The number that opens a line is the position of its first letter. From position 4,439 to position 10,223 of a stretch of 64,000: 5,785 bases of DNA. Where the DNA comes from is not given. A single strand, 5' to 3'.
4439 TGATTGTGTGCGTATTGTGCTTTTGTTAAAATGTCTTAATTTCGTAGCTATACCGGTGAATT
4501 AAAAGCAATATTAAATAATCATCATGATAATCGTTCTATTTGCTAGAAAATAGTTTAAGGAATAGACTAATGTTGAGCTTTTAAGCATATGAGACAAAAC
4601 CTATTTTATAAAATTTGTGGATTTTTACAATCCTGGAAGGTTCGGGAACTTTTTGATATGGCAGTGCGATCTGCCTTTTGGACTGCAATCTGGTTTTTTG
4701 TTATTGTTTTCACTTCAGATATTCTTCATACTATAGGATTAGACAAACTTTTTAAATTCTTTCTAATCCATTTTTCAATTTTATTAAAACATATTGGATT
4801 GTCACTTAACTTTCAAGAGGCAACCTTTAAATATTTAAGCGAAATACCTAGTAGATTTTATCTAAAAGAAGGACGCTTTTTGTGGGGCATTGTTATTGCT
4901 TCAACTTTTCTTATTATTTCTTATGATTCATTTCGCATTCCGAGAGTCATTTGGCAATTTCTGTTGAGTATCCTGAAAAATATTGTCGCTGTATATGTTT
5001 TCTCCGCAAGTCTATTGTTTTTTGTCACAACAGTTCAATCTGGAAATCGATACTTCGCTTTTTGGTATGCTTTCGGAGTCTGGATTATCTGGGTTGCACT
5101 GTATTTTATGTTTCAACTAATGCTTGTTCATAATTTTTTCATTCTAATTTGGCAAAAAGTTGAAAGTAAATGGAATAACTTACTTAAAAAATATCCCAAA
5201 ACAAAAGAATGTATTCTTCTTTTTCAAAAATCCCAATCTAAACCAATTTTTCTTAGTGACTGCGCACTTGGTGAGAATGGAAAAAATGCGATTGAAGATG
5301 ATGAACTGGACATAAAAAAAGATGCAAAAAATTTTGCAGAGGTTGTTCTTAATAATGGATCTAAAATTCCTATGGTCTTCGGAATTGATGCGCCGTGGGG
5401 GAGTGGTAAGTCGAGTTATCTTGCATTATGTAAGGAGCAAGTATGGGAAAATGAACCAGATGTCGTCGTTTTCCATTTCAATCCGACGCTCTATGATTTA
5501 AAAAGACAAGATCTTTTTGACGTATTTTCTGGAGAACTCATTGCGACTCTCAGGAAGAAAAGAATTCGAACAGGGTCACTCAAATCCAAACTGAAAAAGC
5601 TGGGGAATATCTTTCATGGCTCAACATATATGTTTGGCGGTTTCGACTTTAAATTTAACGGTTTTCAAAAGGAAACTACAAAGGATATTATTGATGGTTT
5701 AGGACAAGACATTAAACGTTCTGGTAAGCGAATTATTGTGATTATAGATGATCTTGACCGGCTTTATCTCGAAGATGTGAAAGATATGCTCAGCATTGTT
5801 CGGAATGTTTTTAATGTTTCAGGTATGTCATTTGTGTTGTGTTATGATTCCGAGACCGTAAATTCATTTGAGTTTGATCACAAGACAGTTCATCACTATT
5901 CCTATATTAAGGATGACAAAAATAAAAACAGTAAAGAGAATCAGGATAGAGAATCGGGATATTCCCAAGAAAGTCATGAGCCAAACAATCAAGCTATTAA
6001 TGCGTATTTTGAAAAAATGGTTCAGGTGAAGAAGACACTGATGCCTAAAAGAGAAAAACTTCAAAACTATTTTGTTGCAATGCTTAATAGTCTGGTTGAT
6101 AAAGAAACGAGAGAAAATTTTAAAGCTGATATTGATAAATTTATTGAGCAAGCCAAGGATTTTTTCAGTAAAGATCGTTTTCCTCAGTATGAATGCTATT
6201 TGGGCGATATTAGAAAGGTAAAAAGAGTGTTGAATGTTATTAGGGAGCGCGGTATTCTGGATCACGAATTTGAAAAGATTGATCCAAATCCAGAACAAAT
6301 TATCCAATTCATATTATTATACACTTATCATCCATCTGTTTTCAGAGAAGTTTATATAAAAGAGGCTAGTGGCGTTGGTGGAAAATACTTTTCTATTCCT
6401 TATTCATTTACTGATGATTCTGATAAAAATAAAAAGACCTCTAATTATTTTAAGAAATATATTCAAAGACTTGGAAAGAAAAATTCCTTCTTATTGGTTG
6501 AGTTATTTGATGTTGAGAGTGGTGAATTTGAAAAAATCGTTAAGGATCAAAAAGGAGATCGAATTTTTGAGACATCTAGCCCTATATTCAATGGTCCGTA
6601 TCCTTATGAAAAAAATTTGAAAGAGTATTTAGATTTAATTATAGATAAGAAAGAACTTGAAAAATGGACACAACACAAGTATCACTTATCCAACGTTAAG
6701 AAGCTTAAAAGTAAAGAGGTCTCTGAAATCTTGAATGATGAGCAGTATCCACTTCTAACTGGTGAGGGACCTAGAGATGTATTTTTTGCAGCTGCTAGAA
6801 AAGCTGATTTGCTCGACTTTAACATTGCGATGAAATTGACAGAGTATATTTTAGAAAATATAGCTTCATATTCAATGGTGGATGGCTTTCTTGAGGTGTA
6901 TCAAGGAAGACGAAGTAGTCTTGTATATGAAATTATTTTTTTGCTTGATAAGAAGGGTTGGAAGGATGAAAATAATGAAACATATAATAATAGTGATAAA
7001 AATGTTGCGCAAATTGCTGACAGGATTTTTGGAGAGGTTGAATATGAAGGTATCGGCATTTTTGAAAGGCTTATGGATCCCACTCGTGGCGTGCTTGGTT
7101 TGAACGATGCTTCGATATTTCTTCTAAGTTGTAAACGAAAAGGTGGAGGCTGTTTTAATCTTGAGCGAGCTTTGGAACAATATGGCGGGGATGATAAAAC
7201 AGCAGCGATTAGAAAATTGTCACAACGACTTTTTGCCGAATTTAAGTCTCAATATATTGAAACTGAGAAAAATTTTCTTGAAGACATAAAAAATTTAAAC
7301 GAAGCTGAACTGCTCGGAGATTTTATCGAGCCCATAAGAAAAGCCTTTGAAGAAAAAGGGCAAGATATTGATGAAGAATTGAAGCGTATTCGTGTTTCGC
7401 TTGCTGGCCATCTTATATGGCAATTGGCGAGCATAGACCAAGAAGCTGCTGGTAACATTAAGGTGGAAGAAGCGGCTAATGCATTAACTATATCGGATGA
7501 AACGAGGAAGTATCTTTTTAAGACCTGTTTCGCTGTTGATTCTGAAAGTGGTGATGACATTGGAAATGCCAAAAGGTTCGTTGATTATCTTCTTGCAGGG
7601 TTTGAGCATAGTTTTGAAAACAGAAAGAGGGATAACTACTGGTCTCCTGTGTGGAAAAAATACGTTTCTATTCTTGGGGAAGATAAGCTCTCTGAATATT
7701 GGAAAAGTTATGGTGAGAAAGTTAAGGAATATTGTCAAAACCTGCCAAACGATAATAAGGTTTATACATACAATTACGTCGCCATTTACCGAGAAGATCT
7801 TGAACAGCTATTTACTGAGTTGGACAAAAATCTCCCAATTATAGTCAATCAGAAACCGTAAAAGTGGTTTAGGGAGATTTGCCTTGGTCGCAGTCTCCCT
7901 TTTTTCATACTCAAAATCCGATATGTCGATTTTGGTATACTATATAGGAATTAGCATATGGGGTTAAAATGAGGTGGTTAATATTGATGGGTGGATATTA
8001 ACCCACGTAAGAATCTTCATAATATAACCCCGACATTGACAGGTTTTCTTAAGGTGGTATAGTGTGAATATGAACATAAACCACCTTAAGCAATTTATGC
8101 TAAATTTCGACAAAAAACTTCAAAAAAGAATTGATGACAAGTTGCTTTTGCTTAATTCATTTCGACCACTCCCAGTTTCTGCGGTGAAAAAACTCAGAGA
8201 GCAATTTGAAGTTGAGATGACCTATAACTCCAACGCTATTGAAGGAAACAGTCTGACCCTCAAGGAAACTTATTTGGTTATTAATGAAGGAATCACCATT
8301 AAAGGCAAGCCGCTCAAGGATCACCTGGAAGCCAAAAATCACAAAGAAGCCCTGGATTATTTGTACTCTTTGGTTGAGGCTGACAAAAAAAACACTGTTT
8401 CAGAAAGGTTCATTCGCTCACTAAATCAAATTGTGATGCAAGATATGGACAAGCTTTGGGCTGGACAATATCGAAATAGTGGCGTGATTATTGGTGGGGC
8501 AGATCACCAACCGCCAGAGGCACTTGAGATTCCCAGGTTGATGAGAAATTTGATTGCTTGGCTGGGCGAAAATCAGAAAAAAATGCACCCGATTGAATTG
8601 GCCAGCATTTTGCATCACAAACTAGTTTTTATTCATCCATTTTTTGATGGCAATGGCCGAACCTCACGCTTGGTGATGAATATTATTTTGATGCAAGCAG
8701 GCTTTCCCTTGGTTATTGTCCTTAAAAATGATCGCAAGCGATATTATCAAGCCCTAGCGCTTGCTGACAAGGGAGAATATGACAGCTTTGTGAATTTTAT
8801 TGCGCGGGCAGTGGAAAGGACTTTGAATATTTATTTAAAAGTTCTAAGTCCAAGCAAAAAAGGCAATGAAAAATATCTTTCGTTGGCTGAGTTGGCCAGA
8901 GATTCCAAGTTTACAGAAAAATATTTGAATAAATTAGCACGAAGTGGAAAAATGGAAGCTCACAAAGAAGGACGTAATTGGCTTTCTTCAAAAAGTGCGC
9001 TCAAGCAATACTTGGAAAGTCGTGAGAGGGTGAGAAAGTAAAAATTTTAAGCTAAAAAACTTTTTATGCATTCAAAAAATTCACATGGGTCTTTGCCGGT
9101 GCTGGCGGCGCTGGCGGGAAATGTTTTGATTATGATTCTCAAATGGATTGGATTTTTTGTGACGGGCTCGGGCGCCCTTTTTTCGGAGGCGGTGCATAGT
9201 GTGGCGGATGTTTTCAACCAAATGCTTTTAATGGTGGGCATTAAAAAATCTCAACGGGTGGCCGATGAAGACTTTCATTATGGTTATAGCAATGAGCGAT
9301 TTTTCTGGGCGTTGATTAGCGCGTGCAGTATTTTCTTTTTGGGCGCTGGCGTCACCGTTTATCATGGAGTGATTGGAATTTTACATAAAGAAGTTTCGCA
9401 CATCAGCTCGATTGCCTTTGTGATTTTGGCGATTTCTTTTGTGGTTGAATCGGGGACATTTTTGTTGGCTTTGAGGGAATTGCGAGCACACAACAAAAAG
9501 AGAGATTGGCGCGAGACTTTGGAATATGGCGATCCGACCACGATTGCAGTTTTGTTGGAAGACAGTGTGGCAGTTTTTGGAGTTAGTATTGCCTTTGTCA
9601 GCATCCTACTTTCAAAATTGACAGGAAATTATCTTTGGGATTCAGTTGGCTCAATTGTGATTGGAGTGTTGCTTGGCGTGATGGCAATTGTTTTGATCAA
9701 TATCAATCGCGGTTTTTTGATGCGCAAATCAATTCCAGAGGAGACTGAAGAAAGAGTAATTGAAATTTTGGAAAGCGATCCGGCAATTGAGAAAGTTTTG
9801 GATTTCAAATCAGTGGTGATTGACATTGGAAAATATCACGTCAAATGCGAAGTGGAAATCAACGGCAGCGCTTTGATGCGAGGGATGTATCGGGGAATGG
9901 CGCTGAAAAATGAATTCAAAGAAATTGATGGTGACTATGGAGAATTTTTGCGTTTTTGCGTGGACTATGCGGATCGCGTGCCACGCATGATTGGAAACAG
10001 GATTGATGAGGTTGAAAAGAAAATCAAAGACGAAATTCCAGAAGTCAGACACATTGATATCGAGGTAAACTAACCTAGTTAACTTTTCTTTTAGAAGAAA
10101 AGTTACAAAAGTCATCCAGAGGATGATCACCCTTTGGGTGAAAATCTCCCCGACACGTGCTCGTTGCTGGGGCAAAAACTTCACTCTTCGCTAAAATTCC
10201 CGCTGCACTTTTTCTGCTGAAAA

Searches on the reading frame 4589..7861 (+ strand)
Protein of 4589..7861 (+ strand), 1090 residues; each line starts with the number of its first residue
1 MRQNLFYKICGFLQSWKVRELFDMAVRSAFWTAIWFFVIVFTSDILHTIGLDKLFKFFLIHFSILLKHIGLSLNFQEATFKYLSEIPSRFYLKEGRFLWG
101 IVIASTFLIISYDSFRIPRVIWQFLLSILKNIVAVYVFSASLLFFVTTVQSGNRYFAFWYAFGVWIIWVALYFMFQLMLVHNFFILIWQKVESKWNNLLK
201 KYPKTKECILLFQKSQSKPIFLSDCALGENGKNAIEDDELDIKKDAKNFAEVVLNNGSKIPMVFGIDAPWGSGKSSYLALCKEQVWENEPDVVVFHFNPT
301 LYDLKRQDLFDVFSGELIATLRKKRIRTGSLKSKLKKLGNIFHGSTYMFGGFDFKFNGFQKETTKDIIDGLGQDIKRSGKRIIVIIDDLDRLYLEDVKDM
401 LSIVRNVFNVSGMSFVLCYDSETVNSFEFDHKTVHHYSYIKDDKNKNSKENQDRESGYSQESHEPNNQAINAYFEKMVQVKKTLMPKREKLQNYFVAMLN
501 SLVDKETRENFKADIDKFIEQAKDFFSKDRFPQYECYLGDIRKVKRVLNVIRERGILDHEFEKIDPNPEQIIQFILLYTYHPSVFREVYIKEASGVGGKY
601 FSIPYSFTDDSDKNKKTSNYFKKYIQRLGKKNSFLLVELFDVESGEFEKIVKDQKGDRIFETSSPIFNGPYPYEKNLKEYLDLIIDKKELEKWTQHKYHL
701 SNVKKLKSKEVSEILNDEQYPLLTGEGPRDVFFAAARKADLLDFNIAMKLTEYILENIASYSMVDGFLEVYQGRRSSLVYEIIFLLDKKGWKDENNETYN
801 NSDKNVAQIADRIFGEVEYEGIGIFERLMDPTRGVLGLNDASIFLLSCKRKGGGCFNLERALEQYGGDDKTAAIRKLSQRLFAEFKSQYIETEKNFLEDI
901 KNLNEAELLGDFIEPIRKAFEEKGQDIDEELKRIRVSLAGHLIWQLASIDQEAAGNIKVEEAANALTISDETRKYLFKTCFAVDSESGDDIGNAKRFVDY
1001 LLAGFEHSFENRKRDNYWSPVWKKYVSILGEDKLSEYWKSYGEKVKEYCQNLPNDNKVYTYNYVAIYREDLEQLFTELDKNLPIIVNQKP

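Call 29: search_protein_families(library=pfam, proteins=[window:4589-7861:+], max_evalue=0.0001)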
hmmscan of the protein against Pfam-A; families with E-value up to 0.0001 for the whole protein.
window:4589-7861:+ (1090 aa): 1 family
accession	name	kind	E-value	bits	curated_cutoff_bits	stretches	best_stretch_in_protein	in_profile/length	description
PF07693.20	KAP_NTPase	-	3.6e-29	102.4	20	1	246-425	5-196/293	KAP family P-loop domain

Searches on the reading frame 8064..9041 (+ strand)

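Call 29: search_protein_families(library=pfam, proteins=[window:8064-9041:+], max_evalue=0.0001)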
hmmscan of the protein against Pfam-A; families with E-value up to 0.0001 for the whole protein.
window:8064-9041:+ (325 aa): 2 families
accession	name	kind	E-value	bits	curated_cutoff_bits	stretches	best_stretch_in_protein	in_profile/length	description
PF02661.23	Fic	-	3.2e-23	82.8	24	1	112-209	2-93/93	Fic/DOC family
PF12728.13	HTH_17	-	9.3e-05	23.1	27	0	271-320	1-50/51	Helix-turn-helix domain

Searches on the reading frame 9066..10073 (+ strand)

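Call 29: search_protein_families(library=pfam, proteins=[window:9066-10073:+], max_evalue=0.0001)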
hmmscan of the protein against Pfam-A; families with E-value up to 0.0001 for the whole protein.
window:9066-10073:+ (335 aa): 1 family
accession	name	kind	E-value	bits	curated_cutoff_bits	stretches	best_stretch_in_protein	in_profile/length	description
PF01545.26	Cation_efflux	-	3.2e-33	115.6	26.6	1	13-211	2-190/198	Cation efflux family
